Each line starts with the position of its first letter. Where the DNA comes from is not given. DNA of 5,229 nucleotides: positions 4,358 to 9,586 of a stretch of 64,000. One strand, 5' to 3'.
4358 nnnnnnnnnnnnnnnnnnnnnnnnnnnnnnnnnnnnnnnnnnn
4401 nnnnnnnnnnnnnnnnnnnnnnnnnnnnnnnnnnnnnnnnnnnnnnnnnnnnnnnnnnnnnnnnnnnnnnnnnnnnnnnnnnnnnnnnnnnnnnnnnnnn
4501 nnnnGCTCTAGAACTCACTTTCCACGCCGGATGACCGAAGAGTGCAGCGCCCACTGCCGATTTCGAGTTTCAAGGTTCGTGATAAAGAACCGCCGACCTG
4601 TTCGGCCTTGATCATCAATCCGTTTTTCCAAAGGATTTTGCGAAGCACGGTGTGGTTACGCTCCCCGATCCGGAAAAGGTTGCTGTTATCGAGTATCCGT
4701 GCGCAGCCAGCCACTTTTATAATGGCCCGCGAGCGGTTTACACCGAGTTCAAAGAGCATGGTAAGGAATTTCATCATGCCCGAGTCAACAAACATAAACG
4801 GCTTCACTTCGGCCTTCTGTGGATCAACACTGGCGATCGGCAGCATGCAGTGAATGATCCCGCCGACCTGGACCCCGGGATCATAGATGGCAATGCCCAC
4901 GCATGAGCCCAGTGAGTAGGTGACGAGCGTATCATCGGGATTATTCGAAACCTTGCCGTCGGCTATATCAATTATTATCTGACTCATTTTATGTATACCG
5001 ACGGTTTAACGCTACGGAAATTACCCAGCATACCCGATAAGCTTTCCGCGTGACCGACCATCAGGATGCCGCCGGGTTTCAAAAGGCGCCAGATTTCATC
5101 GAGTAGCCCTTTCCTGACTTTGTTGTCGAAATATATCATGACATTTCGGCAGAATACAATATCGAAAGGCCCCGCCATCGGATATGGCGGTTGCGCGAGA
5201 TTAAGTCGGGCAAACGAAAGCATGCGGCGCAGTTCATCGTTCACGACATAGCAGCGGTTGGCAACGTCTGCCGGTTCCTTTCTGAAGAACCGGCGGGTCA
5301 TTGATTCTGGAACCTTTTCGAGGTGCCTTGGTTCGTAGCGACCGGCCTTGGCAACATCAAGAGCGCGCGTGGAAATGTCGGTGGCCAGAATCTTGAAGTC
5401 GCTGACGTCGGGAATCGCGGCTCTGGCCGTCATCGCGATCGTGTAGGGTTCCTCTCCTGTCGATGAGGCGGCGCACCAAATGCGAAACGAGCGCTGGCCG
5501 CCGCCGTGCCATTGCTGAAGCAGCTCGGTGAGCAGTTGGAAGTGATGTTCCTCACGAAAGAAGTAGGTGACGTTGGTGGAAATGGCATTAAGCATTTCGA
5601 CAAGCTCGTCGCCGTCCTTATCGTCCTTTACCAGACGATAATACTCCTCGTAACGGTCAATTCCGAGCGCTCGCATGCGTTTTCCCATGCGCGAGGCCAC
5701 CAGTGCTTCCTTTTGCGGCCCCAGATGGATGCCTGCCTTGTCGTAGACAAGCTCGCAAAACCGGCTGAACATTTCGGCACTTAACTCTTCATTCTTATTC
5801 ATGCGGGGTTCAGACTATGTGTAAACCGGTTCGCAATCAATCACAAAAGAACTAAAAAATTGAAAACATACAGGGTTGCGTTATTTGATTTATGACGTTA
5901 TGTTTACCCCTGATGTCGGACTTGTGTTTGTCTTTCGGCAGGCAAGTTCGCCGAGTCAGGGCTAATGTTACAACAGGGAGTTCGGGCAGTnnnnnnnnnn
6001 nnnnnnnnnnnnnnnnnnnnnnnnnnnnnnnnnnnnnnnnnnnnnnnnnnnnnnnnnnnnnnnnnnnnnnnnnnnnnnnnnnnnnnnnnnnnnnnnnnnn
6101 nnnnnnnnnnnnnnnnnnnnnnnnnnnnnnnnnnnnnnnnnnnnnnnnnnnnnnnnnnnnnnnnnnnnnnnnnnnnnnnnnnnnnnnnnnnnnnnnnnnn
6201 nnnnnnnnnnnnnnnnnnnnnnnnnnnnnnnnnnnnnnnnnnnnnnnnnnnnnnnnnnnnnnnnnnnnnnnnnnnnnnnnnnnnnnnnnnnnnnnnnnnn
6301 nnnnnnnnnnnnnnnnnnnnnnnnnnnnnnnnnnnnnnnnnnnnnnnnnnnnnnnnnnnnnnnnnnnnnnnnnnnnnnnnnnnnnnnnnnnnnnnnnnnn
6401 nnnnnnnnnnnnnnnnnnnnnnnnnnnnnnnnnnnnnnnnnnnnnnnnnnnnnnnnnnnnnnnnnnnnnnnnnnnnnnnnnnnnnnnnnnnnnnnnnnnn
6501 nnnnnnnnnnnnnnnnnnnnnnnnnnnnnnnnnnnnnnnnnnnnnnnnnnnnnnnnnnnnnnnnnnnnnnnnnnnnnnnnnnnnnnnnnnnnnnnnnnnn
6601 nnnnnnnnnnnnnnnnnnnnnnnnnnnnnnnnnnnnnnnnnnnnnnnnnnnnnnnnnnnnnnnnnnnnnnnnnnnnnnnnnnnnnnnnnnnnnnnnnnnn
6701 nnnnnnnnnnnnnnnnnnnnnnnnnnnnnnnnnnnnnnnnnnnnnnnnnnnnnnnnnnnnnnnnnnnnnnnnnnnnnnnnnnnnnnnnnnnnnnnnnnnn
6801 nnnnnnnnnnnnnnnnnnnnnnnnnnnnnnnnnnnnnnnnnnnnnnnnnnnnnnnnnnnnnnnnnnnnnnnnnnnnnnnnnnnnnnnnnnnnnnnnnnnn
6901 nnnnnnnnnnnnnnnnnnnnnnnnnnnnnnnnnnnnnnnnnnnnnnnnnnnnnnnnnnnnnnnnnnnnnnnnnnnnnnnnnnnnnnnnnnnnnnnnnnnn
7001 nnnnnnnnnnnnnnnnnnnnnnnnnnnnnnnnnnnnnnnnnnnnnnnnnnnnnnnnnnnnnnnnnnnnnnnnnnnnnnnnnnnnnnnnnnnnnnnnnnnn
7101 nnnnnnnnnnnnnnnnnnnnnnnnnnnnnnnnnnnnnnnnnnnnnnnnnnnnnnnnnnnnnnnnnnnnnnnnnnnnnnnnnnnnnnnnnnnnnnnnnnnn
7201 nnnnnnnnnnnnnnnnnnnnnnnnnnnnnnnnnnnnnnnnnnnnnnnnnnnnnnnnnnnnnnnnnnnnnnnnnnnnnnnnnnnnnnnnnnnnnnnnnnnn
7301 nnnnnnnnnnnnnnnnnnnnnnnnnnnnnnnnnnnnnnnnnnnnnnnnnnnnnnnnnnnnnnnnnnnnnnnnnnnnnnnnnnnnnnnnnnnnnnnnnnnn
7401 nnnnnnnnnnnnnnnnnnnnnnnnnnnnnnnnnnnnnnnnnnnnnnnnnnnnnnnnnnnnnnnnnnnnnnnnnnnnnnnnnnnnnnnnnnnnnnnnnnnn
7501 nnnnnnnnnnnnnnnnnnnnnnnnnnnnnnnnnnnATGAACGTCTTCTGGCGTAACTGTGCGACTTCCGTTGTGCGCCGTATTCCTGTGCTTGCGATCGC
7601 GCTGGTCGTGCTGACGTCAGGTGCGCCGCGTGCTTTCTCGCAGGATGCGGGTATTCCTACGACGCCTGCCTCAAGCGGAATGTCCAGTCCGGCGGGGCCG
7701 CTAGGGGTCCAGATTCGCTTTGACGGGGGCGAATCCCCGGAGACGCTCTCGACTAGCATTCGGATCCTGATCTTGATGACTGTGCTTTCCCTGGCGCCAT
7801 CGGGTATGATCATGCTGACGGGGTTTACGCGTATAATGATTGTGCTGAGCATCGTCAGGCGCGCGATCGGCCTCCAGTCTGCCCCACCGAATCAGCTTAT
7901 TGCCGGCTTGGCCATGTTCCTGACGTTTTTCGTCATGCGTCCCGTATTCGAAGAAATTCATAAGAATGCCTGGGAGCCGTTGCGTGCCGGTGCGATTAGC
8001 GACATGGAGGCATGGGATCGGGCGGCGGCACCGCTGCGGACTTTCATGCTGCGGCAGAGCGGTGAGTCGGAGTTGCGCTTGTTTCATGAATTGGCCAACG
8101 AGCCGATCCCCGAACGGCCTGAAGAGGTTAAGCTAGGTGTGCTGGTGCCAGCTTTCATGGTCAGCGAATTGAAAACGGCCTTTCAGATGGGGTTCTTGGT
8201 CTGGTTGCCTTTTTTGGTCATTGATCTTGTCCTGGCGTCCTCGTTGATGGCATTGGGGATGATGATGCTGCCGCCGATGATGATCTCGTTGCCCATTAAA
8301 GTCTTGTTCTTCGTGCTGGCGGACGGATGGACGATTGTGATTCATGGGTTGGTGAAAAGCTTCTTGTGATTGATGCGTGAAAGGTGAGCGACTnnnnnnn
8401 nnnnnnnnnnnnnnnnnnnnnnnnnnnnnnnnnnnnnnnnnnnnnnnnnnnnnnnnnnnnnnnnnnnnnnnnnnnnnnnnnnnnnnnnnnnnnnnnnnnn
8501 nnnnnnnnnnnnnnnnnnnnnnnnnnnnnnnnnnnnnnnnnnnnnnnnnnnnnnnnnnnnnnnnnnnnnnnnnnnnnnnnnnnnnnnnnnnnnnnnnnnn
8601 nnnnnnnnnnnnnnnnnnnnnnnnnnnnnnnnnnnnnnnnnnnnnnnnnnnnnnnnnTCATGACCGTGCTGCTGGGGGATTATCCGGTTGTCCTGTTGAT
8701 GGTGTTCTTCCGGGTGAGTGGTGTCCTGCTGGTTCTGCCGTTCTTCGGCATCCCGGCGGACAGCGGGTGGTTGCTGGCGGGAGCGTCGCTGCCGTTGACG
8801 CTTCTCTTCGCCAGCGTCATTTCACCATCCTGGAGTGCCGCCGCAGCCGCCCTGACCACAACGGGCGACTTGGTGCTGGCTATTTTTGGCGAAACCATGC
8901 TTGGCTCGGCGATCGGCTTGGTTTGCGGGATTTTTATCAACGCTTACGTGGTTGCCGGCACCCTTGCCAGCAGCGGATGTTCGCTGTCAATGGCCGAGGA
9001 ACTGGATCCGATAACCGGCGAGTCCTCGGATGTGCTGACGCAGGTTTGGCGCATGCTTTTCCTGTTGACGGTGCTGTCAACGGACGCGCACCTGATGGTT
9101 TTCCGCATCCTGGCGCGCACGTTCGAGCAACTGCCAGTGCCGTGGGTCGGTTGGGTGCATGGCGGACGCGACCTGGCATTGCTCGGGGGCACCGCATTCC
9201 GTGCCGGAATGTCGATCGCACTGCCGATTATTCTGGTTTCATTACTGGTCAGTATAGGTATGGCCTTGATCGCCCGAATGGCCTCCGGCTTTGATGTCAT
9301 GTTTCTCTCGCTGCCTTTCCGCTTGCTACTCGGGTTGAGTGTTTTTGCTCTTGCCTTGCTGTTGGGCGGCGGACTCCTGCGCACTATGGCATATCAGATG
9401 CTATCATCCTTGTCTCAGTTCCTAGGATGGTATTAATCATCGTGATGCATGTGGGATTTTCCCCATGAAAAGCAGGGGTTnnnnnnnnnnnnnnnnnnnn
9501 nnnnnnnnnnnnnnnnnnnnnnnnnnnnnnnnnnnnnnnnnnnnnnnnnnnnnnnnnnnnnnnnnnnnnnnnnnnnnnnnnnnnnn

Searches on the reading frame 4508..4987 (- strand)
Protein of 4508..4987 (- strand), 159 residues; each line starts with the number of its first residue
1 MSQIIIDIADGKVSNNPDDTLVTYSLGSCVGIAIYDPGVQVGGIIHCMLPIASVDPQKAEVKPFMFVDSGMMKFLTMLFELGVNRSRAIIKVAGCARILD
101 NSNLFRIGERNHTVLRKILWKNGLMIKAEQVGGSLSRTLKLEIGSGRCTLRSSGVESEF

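Call 44: search_protein_families(library=pfam, proteins=[window:4508-4987:-], max_evalue=0.00001)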
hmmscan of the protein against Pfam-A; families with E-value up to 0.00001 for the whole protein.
window:4508-4987:- (159 aa): 1 family
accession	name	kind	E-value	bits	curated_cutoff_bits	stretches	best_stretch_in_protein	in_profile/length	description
PF03975.18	CheD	-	4.5e-22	78.7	25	1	48-151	1-107/108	CheD chemotactic sensory transduction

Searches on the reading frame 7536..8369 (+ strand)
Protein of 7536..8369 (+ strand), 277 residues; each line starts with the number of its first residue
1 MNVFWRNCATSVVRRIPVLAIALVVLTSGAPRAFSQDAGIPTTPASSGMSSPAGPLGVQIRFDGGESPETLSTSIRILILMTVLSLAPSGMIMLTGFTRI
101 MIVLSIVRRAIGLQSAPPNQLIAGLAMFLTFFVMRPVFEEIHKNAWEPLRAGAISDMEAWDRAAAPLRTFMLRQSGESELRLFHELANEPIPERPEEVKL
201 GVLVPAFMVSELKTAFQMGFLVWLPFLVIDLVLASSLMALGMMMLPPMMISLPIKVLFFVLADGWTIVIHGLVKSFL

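Call 44: search_protein_families(library=pfam, proteins=[window:7536-8369:+], max_evalue=0.00001)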
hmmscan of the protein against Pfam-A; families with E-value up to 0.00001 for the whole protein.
window:7536-8369:+ (277 aa): 1 family
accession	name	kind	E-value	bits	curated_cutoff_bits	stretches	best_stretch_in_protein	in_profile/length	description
PF00813.25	FliP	-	6.4e-77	258.3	26.9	1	80-272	1-191/191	FliP family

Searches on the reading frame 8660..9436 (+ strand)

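Call 45: search_protein_families(library=pfam, proteins=[window:8660-9436:+], max_evalue=0.00001)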
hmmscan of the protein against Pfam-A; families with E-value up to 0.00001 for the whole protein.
window:8660-9436:+ (258 aa): 1 family
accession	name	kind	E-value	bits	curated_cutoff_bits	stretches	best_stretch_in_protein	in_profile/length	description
PF01311.25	Bac_export_1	-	6.2e-37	127.8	27.8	1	11-234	3-217/230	Bacterial export proteins, family 1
